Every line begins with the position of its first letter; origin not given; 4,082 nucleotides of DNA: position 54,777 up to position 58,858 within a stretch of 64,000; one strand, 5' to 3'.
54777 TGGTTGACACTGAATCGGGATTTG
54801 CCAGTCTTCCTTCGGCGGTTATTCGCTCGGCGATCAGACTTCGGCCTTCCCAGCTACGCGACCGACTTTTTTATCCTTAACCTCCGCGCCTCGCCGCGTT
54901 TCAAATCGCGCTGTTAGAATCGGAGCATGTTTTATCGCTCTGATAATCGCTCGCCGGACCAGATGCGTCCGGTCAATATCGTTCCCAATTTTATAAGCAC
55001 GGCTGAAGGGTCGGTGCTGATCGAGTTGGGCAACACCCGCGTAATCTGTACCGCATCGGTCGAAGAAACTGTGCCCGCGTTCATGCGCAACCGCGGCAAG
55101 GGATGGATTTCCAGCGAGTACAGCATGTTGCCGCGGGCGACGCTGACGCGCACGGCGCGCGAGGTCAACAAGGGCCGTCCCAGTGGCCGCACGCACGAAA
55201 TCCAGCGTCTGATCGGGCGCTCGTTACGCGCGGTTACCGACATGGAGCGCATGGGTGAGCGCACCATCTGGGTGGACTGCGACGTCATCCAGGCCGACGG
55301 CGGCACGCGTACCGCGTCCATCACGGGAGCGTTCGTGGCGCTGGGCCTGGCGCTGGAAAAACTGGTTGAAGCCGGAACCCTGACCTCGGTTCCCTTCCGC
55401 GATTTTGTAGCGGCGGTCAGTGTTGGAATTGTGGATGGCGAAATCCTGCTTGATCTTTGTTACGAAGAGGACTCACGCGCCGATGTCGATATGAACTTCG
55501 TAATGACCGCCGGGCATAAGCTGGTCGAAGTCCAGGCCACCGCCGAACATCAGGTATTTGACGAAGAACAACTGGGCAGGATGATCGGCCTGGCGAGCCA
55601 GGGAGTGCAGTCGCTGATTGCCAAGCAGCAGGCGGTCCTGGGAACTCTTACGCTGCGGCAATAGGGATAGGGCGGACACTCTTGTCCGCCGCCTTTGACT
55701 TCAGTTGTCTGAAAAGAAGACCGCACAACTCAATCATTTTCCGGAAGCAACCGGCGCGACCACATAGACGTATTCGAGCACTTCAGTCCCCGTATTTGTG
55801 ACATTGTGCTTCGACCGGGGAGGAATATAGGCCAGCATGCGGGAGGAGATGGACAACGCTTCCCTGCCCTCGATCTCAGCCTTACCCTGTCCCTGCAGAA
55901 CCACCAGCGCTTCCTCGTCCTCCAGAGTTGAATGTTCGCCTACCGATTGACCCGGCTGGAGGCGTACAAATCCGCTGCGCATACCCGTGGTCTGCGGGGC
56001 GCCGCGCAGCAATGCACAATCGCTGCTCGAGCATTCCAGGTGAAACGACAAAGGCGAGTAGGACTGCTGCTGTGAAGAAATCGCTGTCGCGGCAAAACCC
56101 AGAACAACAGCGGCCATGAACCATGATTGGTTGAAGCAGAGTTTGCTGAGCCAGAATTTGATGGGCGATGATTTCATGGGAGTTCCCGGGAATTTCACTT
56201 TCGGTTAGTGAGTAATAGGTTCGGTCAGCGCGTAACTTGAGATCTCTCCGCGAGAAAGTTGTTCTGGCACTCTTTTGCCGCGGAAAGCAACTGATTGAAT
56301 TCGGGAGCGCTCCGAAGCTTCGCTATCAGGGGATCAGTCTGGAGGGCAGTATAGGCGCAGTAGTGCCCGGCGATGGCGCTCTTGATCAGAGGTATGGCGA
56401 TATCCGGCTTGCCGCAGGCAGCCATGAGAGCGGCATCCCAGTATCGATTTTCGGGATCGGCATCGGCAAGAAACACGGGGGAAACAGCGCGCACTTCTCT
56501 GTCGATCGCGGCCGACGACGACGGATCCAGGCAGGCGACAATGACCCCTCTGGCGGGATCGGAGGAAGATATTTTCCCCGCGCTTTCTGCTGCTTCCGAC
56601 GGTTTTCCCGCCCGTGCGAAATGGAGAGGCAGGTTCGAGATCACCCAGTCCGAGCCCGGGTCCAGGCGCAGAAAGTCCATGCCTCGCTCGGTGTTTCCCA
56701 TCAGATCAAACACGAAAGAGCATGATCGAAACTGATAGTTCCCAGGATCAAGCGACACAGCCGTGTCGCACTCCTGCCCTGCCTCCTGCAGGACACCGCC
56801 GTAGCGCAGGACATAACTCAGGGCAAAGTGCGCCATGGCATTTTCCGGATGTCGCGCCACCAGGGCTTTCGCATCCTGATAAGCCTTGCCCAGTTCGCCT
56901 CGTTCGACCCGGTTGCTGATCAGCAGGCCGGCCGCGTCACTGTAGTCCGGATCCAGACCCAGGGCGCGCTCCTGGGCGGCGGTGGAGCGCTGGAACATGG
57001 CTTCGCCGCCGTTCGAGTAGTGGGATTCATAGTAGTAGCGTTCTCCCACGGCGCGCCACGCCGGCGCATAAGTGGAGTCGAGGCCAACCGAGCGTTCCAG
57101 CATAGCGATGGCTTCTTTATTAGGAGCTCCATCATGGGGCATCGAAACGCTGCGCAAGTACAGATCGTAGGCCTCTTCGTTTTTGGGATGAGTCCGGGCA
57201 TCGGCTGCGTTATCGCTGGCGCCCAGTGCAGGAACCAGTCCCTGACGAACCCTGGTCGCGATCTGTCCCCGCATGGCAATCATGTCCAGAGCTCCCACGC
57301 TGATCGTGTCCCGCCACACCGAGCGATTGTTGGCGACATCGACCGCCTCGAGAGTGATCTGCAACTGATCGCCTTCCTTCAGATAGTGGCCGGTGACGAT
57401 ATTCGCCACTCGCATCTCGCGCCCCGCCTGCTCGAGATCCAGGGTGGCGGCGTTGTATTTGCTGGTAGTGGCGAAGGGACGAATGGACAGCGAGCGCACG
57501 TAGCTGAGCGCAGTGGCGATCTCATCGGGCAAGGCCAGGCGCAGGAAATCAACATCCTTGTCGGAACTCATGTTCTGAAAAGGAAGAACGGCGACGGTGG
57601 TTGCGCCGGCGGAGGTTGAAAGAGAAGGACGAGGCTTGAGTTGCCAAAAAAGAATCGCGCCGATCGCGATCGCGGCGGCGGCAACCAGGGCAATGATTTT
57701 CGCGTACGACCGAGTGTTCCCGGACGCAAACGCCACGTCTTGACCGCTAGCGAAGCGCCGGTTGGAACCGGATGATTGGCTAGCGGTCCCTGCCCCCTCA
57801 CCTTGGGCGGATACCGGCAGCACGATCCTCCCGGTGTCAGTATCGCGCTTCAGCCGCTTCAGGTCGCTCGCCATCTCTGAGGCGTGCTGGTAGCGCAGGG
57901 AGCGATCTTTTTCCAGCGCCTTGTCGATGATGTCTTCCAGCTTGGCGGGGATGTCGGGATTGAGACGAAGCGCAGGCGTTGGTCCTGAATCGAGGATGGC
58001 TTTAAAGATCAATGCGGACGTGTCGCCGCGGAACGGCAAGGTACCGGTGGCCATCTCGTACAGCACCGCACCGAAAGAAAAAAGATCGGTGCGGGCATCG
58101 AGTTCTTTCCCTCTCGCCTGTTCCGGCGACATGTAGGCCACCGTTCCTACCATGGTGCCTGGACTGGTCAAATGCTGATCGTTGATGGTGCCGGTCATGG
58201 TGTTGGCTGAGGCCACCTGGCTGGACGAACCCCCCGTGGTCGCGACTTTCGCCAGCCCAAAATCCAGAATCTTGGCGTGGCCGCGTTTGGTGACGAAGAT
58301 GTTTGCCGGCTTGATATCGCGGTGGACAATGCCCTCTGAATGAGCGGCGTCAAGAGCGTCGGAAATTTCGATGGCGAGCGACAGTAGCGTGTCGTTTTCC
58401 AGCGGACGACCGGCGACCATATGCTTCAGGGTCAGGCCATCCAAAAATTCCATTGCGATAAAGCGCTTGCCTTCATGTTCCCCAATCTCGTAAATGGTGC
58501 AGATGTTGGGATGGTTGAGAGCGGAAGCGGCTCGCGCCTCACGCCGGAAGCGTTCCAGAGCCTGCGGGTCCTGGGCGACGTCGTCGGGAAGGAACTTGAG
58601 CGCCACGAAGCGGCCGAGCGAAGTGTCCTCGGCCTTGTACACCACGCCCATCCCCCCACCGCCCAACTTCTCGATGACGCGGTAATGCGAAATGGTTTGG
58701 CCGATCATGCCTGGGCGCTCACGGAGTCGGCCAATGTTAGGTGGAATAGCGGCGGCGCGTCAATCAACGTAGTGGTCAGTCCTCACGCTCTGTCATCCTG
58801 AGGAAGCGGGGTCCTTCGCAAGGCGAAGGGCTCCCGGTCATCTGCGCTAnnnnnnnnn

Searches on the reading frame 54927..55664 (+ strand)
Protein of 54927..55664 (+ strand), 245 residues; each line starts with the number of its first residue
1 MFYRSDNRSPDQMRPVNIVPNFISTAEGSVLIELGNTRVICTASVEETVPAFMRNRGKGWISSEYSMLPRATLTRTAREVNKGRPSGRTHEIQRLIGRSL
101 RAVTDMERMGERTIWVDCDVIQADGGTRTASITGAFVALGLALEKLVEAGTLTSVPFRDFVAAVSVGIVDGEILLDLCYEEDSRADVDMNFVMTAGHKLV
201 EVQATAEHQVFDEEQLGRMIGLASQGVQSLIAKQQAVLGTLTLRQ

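Call 14: search_protein_families(library=pfam, proteins=[window:54927-55664:+], max_evalue=0.00001)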
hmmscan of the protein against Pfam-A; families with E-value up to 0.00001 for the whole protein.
window:54927-55664:+ (245 aa): 2 families
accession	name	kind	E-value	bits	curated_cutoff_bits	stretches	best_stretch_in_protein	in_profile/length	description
PF01138.27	RNase_PH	-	1.1e-29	103.9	25.5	1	12-140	1-125/130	3' exoribonuclease family, domain 1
PF03725.20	RNase_PH_C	-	3.7e-15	56.1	20.8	1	159-225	1-66/67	3' exoribonuclease family, domain 2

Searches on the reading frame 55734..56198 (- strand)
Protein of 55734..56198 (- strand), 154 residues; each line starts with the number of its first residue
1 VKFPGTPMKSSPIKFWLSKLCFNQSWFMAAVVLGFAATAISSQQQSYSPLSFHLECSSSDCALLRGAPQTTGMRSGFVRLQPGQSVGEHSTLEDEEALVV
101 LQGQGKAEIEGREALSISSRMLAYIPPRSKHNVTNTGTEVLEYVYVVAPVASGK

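Call 14: search_protein_families(library=pfam, proteins=[window:55734-56198:-], max_evalue=0.00001)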
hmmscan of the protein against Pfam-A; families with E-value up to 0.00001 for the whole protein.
window:55734-56198:- (154 aa): 1 family
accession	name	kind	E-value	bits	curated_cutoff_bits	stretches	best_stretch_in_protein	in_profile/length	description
PF07883.17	Cupin_2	-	1e-10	41.6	27.2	1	77-146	2-69/70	Cupin domain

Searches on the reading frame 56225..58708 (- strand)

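Call 14: search_protein_families(library=pfam, proteins=[window:56225-58708:-], max_evalue=0.00001)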
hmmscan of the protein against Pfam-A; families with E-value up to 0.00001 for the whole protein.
window:56225-58708:- (827 aa): 4 families
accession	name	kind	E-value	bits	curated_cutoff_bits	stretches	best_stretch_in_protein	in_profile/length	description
PF00069.31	Pkinase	-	6.9e-50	170.3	31.7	1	9-275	1-254/263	Protein kinase domain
PF07714.23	PK_Tyr_Ser-Thr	-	4.4e-30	105.3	23.1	1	11-274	3-250/258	Protein tyrosine and serine/threonine kinase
PF01636.29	APH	-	4.5e-09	36.9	23.2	0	15-114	5-102/239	Phosphotransferase enzyme family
PF03109.22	ABC1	-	4.3e-07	29.8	22.9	1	48-154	114-215/244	ABC1 atypical kinase-like domain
